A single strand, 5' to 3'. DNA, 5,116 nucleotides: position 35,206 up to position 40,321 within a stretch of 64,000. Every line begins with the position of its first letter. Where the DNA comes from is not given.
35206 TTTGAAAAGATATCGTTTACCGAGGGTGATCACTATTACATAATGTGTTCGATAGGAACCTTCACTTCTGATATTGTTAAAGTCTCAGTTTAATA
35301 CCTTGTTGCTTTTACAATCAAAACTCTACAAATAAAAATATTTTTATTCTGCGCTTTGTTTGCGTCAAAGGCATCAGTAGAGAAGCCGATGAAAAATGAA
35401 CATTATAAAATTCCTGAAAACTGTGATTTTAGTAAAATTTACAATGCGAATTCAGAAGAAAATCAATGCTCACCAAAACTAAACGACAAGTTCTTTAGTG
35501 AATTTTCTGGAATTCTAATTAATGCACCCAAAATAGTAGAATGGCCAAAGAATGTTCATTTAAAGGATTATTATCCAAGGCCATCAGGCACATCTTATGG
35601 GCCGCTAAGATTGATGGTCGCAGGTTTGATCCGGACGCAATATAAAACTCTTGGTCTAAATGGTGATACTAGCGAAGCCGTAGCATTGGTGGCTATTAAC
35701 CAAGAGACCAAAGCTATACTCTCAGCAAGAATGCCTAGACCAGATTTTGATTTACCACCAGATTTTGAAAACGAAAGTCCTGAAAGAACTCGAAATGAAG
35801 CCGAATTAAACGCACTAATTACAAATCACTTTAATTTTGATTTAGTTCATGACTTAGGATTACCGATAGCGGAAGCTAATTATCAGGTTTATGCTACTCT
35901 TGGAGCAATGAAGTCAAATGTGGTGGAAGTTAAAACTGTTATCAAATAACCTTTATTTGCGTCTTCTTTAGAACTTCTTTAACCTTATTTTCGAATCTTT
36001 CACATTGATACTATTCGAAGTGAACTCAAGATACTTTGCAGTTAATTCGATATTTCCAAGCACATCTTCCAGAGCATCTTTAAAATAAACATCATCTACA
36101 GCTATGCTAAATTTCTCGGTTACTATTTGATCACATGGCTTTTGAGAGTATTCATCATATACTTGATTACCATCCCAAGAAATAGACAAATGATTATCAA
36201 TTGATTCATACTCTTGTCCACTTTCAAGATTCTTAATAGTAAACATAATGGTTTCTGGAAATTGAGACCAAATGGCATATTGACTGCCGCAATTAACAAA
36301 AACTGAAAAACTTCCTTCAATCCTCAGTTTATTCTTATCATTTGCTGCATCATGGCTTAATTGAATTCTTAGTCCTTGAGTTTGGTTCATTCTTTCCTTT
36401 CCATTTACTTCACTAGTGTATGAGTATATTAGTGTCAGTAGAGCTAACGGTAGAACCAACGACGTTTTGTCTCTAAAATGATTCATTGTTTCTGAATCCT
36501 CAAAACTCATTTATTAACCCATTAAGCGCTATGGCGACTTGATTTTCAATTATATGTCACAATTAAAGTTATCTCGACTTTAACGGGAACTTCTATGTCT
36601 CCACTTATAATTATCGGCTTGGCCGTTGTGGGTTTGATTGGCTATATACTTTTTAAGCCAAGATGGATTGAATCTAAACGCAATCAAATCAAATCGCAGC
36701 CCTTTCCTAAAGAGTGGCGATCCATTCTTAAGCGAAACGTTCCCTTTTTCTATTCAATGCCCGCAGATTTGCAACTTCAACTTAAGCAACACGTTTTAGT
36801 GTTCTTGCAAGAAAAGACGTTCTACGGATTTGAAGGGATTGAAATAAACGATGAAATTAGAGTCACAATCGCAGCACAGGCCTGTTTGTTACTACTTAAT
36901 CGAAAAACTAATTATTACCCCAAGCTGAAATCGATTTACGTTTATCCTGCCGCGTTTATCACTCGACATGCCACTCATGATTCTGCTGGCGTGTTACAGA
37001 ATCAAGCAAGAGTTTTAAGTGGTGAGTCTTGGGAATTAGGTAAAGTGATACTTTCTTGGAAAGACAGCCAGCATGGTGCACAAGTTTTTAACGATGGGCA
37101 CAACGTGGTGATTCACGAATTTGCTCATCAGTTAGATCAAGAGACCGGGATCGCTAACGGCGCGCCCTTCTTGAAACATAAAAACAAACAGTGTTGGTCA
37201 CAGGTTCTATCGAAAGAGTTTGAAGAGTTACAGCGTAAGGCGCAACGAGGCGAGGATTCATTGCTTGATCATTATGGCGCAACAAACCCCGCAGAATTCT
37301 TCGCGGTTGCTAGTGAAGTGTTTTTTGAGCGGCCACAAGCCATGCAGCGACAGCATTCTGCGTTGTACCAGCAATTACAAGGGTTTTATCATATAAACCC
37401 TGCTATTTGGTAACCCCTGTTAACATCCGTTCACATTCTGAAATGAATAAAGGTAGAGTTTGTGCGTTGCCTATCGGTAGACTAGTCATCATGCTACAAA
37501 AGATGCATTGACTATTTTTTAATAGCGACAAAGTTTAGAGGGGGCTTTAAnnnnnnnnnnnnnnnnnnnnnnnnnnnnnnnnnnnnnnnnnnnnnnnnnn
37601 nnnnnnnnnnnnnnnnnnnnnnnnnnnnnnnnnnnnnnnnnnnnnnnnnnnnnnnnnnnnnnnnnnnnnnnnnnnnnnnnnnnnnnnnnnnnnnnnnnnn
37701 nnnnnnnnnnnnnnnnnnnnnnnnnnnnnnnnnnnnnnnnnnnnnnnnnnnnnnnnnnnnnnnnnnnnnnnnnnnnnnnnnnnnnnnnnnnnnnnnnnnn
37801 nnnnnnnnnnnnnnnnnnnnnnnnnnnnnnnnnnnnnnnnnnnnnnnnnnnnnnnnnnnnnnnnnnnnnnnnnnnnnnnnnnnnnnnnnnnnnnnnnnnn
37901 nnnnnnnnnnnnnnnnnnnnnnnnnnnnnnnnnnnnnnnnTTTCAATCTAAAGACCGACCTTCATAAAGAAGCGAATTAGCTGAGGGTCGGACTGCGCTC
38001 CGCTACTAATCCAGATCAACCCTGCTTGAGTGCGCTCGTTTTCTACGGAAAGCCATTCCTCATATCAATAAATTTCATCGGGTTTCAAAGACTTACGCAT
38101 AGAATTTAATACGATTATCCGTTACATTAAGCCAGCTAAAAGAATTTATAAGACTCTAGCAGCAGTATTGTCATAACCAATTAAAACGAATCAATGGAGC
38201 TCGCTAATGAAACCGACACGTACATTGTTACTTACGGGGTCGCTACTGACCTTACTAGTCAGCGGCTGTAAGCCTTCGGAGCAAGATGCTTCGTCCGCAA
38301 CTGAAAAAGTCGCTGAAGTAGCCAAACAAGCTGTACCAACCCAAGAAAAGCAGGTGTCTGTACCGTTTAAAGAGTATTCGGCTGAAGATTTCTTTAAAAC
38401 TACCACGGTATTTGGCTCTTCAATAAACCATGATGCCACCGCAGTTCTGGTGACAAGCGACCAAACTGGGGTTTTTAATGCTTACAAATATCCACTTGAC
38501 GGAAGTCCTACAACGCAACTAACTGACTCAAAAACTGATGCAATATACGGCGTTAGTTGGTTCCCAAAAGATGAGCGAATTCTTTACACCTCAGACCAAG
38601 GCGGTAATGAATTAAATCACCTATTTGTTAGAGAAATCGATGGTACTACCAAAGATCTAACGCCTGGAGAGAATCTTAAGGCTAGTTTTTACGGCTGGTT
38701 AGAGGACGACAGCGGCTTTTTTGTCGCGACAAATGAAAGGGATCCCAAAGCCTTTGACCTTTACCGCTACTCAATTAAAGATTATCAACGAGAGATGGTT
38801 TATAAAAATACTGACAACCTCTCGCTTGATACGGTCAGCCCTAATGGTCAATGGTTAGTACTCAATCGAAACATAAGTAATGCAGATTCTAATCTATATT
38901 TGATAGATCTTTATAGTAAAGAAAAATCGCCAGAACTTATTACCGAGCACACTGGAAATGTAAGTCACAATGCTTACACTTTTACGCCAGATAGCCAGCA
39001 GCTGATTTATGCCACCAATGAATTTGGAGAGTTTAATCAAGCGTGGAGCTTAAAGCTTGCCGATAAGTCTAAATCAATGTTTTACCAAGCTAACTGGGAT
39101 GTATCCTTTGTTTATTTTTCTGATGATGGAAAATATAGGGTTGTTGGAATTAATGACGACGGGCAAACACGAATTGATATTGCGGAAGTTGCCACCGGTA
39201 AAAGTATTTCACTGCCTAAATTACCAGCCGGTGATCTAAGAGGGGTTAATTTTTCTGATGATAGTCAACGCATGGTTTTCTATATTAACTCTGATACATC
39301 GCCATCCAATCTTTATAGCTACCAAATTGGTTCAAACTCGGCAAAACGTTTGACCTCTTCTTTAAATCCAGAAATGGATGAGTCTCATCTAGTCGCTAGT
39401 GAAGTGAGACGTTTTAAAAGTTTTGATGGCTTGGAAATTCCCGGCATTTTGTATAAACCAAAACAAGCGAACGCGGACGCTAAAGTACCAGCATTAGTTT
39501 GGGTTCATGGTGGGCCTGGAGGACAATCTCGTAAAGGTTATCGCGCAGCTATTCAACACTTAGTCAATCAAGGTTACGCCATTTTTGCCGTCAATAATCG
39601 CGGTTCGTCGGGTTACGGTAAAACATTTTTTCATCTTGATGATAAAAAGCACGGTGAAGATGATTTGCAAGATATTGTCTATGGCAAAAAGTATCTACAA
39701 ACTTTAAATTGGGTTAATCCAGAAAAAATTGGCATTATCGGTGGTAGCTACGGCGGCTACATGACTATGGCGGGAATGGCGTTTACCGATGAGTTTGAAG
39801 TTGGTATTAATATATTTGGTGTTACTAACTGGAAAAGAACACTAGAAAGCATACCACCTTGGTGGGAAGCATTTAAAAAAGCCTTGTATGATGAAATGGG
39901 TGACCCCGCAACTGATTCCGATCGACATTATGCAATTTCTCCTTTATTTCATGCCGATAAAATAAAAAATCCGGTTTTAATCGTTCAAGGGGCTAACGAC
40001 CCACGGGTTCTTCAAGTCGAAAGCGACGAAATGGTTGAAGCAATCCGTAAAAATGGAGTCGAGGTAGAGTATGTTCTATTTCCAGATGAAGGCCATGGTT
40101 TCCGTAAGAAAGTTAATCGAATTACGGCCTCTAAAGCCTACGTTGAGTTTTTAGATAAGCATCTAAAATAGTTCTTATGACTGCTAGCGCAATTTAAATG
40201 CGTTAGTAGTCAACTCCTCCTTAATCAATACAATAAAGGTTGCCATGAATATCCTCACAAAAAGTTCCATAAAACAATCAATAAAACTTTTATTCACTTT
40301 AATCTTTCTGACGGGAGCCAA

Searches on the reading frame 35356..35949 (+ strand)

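Call 4: search_protein_families(library=pfam, proteins=[window:35356-35949:+], max_evalue=0.1)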
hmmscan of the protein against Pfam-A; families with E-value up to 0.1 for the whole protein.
window:35356-35949:+ (197 aa): 1 family
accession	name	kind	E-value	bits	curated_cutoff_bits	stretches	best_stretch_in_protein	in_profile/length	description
PF13932.14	SAM_GIDA_C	-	0.035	14.3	27.1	0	12-37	4-29/57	tRNA modifying enzyme MnmG/GidA C-terminal helical bundle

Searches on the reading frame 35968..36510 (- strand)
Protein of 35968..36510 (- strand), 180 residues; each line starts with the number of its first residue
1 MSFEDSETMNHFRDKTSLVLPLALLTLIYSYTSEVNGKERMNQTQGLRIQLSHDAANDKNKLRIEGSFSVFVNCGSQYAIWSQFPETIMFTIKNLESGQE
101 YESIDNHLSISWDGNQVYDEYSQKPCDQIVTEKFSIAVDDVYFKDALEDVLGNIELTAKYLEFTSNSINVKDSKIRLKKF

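Call 11: search_protein_families(library=pfam, proteins=[window:35968-36510:-], max_evalue=0.001)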
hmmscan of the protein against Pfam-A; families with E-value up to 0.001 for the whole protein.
window:35968-36510:- (180 aa): 0 families

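Call 17: search_protein_families(library=ncbifam, proteins=[window:35968-36510:-], max_evalue=0.1)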
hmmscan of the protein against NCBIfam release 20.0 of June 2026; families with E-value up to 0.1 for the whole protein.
window:35968-36510:- (180 aa): 1 family
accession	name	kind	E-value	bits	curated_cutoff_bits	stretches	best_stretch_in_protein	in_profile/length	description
NF010363.0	PRK13791.1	equivalog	0.0039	17.3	127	1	55-107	35-84/113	c-type lysozyme inhibitor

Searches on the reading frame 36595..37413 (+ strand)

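Call 11: search_protein_families(library=pfam, proteins=[window:36595-37413:+], max_evalue=0.001)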
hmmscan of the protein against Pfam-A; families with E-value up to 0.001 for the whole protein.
window:36595-37413:+ (272 aa): 2 families
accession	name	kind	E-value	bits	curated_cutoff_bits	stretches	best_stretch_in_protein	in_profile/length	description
PF06167.18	Peptidase_M90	-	7.8e-92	307.7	26.2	1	27-266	4-243/243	Glucose-regulated metallo-peptidase M90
PF07737.17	ATLF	-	5.9e-05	23.3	27.4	1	164-248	106-174/193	Anthrax toxin lethal factor, N- and C-terminal domain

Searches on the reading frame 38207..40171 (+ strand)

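Call 11: search_protein_families(library=pfam, proteins=[window:38207-40171:+], max_evalue=0.001)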
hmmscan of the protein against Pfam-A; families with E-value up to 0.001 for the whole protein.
window:38207-40171:+ (654 aa): 13 families
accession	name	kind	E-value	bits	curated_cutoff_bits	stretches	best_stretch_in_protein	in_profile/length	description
PF00326.27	Peptidase_S9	-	5.6e-45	153.9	22.6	1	446-654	4-211/213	Prolyl oligopeptidase family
PF01738.24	DLH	-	3.7e-14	53.3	21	1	412-643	2-199/217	Dienelactone hydrolase family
PF02897.21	Peptidase_S9_N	-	2.6e-12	46.7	24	1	109-380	121-409/414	Prolyl oligopeptidase, N-terminal beta-propeller domain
PF20434.5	BD-FAE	-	1.4e-11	44.8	26.8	1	416-611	4-213/215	BD-FAE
PF00561.26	Abhydrolase_1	-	1e-08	35.6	25.8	1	428-520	1-83/245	alpha/beta hydrolase fold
PF07859.19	Abhydrolase_3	-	1.1e-07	32.3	25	1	496-632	58-208/210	alpha/beta hydrolase fold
PF02129.25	Peptidase_S15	-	6.2e-07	29.8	23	0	407-542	1-132/262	X-Pro dipeptidyl-peptidase (S15 family)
PF12146.15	Hydrolase_4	-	7.8e-07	29.1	27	0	430-524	7-94/239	Serine aminopeptidase, S33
PF05448.18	AXE1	-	3e-06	26.7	21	1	402-530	60-200/321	Acetyl xylan esterase (AXE1)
PF25174.1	Beta-prop_THOC3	-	1.4e-05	24.7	305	1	107-335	43-249/272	THOC3 beta-propeller domain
PF12697.13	Abhydrolase_6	-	5.2e-05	24.4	26.3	1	430-630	1-204/217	Alpha/beta hydrolase family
PF07676.18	PD40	-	0.0003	21.1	20.9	0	114-134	12-33/38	WD40-like Beta Propeller Repeat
PF00930.27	DPPIV_N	-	0.00074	18.8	22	0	56-173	227-344/354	Dipeptidyl peptidase IV (DPP IV) N-terminal region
